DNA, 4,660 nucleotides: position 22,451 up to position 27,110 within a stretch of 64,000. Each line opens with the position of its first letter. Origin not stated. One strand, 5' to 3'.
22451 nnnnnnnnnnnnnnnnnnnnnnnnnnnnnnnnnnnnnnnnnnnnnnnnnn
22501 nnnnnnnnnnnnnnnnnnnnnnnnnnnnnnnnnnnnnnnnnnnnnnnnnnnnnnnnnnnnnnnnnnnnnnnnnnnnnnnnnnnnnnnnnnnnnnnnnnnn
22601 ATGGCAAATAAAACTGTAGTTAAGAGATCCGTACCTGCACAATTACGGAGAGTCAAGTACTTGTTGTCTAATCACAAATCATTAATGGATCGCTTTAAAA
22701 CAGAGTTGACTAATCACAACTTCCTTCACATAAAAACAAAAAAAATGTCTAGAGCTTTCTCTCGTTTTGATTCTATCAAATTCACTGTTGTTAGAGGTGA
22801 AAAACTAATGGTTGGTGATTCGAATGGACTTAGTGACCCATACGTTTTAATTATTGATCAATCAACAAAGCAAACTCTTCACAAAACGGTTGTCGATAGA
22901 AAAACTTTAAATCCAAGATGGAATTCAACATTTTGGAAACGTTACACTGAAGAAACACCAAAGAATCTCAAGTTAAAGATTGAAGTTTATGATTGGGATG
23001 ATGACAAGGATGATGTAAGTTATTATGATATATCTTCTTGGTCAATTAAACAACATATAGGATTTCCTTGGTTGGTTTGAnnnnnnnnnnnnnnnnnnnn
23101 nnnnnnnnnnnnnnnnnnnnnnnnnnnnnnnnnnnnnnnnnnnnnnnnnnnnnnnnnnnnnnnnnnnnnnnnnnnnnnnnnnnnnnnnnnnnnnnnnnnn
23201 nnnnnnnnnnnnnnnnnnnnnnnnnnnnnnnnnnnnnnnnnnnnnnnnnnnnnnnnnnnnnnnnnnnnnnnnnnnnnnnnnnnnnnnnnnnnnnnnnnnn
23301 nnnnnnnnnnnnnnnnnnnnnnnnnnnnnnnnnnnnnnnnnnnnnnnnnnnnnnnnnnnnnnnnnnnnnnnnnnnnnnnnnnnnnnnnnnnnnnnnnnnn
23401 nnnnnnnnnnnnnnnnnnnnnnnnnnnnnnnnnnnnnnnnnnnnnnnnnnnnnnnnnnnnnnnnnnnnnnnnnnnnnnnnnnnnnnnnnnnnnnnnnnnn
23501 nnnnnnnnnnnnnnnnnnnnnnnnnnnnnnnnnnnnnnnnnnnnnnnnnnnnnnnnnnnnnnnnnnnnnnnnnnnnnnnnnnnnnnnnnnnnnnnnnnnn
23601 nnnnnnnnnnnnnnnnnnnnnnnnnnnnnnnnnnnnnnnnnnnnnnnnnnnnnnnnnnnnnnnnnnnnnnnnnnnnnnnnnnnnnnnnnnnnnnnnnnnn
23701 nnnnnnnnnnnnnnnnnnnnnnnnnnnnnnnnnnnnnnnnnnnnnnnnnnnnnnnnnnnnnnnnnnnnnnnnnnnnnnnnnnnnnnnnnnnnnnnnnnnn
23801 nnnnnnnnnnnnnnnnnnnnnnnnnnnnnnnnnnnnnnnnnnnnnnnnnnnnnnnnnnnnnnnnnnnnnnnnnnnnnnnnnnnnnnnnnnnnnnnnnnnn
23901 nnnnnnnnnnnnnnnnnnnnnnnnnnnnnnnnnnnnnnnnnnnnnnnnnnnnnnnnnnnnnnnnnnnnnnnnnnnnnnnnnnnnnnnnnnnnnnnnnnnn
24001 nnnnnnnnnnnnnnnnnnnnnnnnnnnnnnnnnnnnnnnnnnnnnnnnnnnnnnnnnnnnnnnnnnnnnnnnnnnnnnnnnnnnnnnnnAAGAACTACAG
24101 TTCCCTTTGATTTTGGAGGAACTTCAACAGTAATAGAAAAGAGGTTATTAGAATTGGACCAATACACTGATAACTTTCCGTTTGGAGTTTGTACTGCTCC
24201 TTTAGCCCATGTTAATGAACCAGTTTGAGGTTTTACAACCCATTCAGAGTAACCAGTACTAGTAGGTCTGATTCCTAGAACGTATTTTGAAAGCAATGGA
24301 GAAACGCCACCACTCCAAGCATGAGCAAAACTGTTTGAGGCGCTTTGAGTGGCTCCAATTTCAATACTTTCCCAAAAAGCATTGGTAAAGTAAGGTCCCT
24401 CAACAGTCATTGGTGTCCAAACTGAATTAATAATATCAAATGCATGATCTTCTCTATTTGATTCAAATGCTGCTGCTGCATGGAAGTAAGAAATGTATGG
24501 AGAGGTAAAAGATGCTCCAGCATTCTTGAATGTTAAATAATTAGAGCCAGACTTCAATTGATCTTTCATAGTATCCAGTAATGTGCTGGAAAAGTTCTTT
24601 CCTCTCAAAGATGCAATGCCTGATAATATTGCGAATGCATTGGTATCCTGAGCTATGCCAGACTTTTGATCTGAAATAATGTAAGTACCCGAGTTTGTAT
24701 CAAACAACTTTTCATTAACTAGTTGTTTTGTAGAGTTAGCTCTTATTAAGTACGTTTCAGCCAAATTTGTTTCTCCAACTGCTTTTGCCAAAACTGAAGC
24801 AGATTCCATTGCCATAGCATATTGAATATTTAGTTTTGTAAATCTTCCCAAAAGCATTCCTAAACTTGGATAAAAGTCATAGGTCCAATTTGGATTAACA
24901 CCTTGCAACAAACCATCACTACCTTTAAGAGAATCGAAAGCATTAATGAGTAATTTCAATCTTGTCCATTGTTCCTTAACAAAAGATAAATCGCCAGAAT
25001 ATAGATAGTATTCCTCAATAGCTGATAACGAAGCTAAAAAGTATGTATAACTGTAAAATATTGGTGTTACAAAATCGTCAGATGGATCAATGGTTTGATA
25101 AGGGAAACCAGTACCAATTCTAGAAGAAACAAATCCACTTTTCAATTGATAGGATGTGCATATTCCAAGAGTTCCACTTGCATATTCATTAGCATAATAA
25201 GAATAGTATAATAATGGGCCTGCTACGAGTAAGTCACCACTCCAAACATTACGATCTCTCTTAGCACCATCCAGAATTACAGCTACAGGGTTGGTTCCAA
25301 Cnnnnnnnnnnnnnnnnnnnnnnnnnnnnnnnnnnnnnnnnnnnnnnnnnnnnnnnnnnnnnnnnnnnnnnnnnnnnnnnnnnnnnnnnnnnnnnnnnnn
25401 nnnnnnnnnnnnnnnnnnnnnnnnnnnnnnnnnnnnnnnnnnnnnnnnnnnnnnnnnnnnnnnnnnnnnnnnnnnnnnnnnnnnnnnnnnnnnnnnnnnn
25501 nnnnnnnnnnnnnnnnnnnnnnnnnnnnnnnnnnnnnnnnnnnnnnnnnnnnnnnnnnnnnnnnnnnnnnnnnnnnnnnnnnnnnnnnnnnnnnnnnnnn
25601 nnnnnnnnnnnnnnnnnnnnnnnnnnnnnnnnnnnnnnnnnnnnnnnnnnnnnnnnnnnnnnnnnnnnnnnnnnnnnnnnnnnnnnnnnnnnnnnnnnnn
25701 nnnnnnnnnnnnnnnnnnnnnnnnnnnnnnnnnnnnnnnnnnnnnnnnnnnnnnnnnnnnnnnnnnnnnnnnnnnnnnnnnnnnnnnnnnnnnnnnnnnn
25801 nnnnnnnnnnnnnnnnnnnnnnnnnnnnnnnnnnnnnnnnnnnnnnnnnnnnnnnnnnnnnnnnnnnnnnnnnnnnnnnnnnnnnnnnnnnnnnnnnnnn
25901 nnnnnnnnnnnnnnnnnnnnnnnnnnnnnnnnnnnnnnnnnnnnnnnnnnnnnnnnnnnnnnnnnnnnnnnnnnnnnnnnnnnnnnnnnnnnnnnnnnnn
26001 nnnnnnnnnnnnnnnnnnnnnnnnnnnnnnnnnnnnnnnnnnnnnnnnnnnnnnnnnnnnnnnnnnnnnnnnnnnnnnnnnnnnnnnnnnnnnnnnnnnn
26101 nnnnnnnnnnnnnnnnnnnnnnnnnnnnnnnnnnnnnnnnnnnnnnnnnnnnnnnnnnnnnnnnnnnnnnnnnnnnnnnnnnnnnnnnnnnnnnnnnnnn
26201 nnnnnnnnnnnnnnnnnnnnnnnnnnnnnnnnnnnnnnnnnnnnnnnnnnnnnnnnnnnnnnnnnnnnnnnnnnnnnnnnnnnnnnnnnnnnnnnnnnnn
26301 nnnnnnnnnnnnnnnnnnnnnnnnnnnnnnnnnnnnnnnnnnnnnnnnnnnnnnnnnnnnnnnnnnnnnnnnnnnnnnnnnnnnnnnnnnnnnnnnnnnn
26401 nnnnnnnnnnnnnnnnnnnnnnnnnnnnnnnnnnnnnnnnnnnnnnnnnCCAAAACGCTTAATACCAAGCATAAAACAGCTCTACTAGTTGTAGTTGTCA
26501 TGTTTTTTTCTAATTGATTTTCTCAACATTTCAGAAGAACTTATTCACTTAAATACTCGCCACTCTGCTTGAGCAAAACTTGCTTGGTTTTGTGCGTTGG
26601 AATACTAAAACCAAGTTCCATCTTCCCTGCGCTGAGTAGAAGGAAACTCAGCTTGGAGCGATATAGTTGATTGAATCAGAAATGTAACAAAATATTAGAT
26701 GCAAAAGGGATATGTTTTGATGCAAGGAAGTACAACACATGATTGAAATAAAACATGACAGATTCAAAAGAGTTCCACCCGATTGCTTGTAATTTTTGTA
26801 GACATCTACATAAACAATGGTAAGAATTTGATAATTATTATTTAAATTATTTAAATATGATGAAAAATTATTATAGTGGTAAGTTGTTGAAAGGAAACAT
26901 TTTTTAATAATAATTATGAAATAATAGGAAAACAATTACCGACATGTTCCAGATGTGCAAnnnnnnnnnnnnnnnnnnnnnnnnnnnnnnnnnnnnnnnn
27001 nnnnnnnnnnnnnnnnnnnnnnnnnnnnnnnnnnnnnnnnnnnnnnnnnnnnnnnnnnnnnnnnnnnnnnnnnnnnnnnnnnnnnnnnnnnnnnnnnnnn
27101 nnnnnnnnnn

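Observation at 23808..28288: Divergent pair: intronless GH78-like secreted glycosidase and a Zn2Cys6 transcription factor share a 253-bp promoter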

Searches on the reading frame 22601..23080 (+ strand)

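Call 86: search_protein_families(library=pfam, proteins=[window:22601-23080:+], max_evalue=0.001)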
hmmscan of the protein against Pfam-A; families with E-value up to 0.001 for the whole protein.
window:22601-23080:+ (159 aa): 1 family
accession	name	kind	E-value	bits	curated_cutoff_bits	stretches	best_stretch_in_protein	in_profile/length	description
PF00168.36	C2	-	1.1e-14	55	22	1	59-138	3-80/104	C2 domain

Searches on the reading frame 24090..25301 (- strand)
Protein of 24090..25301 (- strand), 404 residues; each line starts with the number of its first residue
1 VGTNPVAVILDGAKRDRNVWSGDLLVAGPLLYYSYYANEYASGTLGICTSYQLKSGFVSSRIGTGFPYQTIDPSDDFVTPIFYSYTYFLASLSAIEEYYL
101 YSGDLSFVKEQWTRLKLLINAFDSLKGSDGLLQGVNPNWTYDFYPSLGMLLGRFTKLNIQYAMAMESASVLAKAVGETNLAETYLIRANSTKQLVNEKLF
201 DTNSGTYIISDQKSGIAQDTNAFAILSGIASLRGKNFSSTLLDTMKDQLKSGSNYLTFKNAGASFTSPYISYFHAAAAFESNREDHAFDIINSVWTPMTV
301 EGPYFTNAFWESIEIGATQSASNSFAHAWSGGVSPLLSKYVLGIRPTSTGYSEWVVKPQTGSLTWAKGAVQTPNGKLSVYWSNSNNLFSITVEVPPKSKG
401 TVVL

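Call 46: search_solved_structures(query=window:24090-25301:-, max_evalue=0.001, show_alignments=4)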
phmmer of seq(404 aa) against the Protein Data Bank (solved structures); distinct sequences matched with E-value up to 0.001: 7.
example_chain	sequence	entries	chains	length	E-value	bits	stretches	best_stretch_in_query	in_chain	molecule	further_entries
3cih_A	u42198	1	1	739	1.6e-26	96.6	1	9-384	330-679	Putative alpha-rhamnosidase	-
8hmm_A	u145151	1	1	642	4.7e-22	81.9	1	5-396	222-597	Bac_rhamnosid6H domain-containing protein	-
8iwd_A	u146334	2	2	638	2.5e-20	76.2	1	3-397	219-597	Alpha-L-rhamnosidase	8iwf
2okx_A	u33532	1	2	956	4.4e-13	52.4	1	83-396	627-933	Rhamnosidase B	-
6i60_A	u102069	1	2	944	4.1e-07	32.7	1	307-402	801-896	Alpha-rhamnosidase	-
4xhc_A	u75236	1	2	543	3.9e-06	29.5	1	8-332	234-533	Alpha-L-rhamnosidase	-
3w5m_A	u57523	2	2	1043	4.6e-05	26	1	309-400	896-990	Putative rhamnosidase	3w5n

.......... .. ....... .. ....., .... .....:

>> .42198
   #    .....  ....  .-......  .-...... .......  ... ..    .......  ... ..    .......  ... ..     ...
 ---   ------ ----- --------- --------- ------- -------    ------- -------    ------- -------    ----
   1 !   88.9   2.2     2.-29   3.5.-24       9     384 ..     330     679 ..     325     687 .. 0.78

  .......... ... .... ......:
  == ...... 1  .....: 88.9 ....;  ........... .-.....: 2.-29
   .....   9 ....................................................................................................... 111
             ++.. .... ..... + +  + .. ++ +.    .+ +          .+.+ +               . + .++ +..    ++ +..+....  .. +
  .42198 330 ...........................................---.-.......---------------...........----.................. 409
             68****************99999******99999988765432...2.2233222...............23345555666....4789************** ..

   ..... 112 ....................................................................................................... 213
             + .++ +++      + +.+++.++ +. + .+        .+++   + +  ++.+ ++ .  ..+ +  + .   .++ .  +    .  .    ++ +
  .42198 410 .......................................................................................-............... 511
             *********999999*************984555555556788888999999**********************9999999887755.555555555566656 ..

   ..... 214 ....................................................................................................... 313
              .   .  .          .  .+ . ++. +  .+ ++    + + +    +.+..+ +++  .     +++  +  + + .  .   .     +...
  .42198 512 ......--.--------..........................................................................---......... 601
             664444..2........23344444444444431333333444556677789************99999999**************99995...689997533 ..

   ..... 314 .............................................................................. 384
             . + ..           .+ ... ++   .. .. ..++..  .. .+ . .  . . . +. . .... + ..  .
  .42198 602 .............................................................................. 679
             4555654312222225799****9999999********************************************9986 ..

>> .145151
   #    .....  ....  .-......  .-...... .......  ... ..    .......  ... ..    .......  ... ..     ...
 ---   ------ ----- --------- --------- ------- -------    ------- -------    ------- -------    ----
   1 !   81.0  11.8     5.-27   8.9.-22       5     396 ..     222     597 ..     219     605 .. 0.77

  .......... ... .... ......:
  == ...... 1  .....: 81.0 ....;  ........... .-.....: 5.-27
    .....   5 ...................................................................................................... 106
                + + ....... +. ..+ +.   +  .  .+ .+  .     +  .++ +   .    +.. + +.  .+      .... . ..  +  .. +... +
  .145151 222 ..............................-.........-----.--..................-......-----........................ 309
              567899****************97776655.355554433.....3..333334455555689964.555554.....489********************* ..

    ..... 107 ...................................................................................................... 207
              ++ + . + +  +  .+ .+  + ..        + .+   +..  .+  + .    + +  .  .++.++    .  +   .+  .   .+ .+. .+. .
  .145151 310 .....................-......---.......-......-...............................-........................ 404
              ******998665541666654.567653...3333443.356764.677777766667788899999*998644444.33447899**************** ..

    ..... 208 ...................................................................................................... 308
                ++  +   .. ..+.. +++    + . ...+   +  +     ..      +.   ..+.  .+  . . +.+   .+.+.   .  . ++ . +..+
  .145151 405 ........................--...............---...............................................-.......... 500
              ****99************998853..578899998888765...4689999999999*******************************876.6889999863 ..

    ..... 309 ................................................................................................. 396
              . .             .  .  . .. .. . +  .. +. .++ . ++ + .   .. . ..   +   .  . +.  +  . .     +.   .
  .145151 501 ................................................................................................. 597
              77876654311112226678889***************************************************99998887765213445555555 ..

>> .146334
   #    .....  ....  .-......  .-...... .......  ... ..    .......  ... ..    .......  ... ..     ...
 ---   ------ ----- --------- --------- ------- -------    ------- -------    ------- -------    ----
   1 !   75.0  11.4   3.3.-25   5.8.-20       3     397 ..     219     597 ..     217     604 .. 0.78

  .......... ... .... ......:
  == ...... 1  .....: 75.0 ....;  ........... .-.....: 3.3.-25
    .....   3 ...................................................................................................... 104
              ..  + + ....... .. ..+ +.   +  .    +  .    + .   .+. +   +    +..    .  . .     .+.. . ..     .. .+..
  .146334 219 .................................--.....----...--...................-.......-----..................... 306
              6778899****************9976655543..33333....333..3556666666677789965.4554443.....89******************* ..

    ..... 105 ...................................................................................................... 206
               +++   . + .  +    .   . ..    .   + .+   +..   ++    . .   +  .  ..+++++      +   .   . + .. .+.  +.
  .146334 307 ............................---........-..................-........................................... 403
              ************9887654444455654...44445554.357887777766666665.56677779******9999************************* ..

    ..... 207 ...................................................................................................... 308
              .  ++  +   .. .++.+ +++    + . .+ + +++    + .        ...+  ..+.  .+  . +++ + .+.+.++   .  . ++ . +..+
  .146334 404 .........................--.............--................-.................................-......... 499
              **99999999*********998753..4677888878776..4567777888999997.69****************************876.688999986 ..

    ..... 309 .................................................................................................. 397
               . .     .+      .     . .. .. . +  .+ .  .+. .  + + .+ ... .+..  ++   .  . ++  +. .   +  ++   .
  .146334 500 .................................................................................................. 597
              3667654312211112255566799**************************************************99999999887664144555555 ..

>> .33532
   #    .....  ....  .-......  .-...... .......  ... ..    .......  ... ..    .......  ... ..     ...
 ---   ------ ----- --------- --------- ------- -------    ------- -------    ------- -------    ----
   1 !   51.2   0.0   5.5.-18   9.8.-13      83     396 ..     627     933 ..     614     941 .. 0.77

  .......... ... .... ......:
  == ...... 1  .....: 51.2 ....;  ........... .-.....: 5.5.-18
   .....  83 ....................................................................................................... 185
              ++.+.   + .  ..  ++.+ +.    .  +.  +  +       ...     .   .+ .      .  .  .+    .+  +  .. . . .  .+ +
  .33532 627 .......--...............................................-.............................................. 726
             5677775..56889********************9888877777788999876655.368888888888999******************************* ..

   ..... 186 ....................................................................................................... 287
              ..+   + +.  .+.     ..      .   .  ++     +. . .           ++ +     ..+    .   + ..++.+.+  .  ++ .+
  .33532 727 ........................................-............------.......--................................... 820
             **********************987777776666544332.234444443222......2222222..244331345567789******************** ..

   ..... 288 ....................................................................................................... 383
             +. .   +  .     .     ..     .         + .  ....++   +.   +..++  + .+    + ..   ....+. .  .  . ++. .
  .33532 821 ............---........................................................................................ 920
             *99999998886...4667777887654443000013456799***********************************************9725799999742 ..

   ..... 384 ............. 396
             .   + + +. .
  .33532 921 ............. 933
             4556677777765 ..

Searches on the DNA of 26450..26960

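Call 52: search_rna_families(source=window, start=26450, end=26960, threshold=evalue, max_evalue=1)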
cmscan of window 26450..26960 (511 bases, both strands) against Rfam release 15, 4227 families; matches with E-value up to 1: 0.
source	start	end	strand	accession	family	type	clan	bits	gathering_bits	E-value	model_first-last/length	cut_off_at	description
